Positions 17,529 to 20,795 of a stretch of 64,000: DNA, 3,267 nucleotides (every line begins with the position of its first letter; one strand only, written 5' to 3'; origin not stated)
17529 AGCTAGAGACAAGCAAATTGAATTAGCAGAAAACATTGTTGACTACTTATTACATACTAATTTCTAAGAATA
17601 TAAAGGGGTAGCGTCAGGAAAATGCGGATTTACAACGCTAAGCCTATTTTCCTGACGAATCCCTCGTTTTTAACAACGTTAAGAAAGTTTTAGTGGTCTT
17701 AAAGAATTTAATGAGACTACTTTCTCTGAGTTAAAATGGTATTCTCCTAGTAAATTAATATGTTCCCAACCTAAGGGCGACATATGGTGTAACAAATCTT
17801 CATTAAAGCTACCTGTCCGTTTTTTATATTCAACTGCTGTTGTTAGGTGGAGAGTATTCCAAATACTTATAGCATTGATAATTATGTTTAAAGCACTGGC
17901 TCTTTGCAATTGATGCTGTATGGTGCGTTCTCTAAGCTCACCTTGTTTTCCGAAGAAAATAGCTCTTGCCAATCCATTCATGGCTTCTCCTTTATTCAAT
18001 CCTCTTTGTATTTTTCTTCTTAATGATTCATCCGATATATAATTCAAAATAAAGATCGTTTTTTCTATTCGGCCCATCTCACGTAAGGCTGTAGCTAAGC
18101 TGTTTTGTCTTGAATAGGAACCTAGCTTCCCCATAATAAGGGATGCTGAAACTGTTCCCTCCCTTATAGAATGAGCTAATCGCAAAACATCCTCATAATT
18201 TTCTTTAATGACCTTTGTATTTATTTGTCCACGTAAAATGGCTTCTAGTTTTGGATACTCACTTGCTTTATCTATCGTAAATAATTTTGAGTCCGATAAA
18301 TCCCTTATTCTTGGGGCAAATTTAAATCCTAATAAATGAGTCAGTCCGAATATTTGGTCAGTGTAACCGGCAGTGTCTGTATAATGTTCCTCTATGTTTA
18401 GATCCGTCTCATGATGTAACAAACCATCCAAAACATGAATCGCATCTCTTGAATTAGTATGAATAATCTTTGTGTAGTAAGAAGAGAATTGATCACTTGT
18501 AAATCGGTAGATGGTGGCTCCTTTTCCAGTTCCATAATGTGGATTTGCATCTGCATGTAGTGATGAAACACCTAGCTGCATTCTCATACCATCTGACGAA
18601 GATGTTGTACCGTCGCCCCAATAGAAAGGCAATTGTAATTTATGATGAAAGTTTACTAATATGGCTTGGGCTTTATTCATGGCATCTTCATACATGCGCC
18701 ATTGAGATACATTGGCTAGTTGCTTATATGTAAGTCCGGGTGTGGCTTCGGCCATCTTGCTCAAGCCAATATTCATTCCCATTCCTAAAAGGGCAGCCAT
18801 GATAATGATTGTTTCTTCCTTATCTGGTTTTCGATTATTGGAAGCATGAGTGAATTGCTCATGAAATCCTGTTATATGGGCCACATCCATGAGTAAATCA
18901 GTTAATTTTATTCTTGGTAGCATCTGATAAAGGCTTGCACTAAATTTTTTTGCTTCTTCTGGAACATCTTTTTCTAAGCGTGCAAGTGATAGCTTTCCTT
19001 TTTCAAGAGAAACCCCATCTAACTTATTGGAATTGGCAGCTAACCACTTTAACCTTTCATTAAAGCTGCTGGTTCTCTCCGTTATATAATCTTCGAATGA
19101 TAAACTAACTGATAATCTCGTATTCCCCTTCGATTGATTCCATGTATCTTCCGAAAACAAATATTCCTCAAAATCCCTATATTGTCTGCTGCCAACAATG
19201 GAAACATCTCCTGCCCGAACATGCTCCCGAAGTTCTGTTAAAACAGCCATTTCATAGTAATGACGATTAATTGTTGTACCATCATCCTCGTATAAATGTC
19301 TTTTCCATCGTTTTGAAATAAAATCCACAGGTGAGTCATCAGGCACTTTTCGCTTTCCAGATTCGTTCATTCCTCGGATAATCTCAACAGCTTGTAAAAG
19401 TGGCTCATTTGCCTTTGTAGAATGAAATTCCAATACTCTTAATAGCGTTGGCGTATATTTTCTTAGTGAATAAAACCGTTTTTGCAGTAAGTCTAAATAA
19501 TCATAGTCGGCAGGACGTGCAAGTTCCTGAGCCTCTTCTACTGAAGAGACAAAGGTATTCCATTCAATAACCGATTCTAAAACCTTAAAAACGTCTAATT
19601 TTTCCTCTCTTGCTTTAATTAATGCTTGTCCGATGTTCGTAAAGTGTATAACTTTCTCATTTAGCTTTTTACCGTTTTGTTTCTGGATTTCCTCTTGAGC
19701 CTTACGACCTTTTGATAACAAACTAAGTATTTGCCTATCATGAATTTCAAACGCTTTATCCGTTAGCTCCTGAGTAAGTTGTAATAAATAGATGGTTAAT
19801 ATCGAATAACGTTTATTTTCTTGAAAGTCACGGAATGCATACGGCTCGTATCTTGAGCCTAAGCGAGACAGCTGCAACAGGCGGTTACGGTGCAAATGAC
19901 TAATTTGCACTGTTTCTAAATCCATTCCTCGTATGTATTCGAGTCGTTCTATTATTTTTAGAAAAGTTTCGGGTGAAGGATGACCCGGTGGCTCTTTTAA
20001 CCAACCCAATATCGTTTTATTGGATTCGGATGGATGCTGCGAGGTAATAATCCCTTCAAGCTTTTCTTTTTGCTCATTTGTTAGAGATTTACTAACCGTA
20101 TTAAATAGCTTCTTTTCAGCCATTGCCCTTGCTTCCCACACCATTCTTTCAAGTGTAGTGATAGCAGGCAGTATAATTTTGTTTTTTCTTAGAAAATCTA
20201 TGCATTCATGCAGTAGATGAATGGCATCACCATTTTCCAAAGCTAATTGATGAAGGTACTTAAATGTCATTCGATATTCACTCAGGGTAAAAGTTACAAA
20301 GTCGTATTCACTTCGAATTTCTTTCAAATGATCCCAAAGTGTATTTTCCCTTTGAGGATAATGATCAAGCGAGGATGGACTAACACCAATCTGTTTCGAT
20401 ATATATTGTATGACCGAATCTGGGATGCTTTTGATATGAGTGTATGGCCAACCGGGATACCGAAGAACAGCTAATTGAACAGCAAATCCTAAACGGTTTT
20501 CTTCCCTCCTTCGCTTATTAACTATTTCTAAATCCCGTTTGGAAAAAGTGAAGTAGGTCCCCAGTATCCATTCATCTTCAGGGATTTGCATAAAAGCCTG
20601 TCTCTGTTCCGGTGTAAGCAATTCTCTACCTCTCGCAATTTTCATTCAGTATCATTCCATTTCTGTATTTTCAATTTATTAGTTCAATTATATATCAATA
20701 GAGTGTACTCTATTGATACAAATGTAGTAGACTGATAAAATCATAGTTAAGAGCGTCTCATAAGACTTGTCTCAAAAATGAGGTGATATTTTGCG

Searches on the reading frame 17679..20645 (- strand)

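Call 26: search_protein_families(library=ncbifam, proteins=[window:17679-20645:-], max_evalue=0.00001)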
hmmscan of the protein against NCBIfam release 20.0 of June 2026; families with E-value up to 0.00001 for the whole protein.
window:17679-20645:- (988 aa): 1 family
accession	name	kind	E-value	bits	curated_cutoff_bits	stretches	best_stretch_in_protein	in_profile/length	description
NF033527.1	transpos_Tn3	equivalog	3.4e-303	1008.3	500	1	28-972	6-954/954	Tn3 family transposase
